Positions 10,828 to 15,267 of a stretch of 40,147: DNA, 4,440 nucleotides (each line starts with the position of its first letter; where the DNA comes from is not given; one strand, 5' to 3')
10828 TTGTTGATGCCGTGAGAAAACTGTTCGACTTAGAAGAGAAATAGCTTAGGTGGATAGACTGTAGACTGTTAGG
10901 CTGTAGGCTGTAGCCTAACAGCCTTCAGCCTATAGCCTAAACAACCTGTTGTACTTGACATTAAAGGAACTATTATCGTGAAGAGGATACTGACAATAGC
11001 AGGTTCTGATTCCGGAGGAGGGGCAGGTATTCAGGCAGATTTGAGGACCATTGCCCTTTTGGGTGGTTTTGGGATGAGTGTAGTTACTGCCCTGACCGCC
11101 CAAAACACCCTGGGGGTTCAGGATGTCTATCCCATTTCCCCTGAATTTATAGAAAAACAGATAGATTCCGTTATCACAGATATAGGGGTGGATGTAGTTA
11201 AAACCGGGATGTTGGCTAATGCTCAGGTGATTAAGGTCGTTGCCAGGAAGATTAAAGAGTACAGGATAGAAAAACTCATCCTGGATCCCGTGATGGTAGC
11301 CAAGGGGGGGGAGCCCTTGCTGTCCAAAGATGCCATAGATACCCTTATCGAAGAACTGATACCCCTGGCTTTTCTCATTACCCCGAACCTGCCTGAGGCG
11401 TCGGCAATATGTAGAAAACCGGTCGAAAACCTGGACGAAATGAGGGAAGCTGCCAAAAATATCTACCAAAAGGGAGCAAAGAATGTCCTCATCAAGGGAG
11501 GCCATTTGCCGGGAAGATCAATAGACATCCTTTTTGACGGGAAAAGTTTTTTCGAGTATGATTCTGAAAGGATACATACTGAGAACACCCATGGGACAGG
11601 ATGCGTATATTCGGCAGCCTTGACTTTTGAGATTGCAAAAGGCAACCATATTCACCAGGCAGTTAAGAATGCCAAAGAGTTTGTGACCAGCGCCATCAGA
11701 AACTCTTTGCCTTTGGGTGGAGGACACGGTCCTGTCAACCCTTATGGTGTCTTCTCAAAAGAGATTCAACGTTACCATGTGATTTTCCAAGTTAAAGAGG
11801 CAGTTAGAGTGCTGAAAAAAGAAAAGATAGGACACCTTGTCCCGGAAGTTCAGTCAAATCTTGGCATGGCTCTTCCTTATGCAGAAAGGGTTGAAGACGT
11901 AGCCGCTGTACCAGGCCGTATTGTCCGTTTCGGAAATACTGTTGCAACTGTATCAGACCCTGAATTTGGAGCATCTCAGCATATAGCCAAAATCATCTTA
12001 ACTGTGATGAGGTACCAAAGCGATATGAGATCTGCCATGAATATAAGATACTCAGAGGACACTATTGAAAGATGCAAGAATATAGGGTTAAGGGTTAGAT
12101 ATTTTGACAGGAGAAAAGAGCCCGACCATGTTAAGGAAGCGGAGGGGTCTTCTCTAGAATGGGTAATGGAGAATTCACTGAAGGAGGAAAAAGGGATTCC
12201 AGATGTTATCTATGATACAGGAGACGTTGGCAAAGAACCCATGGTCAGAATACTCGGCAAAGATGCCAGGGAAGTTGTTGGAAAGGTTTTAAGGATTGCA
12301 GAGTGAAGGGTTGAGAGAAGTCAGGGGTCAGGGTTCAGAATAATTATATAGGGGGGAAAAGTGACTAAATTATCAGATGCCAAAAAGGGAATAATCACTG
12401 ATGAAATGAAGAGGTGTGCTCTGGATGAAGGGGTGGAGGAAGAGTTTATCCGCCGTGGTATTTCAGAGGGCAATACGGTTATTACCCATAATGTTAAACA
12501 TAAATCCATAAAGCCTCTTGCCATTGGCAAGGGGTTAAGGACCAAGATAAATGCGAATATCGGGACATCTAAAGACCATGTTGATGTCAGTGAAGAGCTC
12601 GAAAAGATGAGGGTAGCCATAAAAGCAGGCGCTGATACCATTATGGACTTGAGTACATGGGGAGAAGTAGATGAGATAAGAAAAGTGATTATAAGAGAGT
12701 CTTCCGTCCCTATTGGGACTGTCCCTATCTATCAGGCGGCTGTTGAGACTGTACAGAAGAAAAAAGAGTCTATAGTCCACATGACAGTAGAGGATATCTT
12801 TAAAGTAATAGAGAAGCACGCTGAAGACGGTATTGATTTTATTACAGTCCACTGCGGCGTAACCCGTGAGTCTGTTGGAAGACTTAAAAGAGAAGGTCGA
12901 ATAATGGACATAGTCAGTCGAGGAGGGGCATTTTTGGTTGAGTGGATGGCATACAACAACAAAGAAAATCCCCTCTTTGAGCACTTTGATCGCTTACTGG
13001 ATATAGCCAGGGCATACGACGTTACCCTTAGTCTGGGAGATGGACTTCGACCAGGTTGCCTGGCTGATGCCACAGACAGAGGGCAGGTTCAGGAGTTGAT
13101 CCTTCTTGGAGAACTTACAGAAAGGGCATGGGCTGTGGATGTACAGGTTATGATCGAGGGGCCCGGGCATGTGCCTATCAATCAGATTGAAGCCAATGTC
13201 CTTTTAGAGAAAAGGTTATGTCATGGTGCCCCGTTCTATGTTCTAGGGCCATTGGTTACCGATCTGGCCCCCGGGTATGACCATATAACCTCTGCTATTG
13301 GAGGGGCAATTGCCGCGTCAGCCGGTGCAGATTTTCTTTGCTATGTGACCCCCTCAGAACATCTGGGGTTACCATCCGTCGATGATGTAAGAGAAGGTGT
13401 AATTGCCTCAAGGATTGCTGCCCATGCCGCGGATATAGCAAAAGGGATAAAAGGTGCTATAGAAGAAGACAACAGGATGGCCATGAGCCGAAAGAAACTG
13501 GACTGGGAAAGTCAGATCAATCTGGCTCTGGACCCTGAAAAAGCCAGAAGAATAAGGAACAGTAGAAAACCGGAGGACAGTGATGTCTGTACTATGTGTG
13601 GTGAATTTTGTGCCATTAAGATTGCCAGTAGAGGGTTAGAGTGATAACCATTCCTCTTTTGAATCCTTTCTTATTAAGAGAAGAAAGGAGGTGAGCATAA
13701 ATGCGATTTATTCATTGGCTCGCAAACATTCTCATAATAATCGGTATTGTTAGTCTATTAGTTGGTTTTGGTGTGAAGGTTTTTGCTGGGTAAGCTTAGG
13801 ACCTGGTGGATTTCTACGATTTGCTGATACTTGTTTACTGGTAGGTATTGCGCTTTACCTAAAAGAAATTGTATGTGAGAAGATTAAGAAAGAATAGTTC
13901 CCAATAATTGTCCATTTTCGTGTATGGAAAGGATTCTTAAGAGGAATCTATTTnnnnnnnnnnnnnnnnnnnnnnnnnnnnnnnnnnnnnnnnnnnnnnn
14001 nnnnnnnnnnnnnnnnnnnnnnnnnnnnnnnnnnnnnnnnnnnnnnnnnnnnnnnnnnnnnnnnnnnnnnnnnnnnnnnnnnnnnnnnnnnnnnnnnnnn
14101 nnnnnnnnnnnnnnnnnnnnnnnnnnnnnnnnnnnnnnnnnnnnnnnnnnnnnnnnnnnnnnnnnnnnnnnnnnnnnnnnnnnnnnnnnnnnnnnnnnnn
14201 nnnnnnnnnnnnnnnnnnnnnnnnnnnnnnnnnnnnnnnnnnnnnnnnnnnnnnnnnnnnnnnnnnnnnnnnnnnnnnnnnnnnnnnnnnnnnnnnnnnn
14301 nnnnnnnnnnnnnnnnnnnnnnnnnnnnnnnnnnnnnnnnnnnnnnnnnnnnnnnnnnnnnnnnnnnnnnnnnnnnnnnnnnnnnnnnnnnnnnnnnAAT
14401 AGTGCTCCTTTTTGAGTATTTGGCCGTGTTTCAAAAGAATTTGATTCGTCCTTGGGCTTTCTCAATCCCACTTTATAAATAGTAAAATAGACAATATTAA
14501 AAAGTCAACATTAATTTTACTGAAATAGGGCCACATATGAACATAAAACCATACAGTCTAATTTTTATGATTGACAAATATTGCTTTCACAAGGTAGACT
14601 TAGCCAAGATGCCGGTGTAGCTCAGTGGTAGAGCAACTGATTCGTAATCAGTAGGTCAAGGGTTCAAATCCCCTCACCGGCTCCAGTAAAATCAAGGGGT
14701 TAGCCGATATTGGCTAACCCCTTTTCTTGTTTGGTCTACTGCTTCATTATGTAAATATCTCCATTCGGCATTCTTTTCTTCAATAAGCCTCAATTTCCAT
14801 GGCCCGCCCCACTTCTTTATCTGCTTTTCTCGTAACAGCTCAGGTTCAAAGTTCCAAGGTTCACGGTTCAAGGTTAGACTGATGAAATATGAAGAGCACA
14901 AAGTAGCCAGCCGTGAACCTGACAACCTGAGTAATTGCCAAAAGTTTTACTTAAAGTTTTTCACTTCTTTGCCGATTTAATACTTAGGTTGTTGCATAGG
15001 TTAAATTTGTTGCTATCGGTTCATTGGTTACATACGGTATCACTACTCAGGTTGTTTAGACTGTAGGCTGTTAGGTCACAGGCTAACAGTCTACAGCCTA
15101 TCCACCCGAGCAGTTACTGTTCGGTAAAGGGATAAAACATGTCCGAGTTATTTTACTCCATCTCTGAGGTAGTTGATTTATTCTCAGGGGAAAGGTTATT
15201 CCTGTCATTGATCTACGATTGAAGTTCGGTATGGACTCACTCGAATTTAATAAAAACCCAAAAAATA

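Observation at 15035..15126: Filled versus empty paralogous site with a 5-bp CGGTA duplication: direct evidence that a hairpin element transposed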

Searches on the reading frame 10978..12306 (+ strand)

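Call 18: search_protein_families(library=pfam, proteins=[window:10978-12306:+])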
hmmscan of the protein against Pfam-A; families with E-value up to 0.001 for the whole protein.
window:10978-12306:+ (442 aa): 3 families
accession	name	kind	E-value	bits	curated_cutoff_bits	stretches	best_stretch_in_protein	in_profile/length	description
PF08543.17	Phos_pyr_kin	-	1.8e-98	329.3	27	1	11-254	1-246/246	Phosphomethylpyrimidine kinase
PF10120.14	ThiN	-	2.5e-64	216.4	25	1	271-438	1-164/165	Thiamine-phosphate synthase ThiN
PF00294.29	PfkB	-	2.2e-09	37.5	25.8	1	114-233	164-283/302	pfkB family carbohydrate kinase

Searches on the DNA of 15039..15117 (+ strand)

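Call 97: search_dna_similar(query=window:15039-15117:+, collection=plasmids, mode=distant, max_evalue=0.01, max_rows=20)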
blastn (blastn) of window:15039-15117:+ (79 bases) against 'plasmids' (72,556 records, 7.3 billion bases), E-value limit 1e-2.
No match.
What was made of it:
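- Tried and rejected: Plasmid blastn with the element found no match (call 97).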
